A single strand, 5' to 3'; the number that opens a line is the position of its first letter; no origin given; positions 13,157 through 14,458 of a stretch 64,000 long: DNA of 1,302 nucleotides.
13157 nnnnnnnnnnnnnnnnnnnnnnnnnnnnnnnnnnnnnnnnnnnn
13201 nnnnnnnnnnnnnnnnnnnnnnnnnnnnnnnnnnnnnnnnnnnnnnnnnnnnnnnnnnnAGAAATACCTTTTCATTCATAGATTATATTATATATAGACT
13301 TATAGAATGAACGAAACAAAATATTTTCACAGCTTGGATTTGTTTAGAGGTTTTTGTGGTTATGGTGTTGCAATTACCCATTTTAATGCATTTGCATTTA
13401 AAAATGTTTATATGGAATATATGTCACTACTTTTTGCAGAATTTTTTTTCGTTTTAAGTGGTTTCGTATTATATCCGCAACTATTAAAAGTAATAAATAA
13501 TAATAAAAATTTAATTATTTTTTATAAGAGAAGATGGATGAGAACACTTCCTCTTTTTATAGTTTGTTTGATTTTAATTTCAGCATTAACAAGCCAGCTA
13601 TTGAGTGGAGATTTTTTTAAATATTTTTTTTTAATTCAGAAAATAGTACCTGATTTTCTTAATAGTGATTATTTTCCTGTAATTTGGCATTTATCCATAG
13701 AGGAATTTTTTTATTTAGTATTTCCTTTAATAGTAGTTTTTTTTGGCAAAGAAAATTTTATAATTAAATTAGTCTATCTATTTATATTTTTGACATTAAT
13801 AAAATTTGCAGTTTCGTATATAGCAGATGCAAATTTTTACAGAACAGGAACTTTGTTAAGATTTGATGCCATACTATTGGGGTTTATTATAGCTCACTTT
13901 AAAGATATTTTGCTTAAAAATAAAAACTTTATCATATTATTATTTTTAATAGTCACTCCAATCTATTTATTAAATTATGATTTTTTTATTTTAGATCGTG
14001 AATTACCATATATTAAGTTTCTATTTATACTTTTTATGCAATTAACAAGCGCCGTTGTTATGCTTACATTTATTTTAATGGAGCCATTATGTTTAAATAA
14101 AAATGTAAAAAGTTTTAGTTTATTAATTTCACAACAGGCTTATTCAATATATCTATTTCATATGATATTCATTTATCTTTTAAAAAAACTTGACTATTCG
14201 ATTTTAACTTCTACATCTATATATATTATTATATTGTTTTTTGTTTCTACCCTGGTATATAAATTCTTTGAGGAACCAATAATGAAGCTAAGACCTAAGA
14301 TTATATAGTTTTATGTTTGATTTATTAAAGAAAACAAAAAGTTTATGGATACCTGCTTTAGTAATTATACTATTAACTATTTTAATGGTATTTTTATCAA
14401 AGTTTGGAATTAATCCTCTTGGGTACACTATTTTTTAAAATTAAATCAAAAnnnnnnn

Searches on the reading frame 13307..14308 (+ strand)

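Call 34: search_protein_families(library=pfam, proteins=[window:13307-14308:+], max_evalue=0.00001)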
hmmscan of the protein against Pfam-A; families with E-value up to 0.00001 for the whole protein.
window:13307-14308:+ (333 aa): 1 family
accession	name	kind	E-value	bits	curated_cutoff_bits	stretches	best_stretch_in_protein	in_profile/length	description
PF01757.29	Acyl_transf_3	-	3.7e-16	59.5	31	1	8-316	2-319/326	Acyltransferase domain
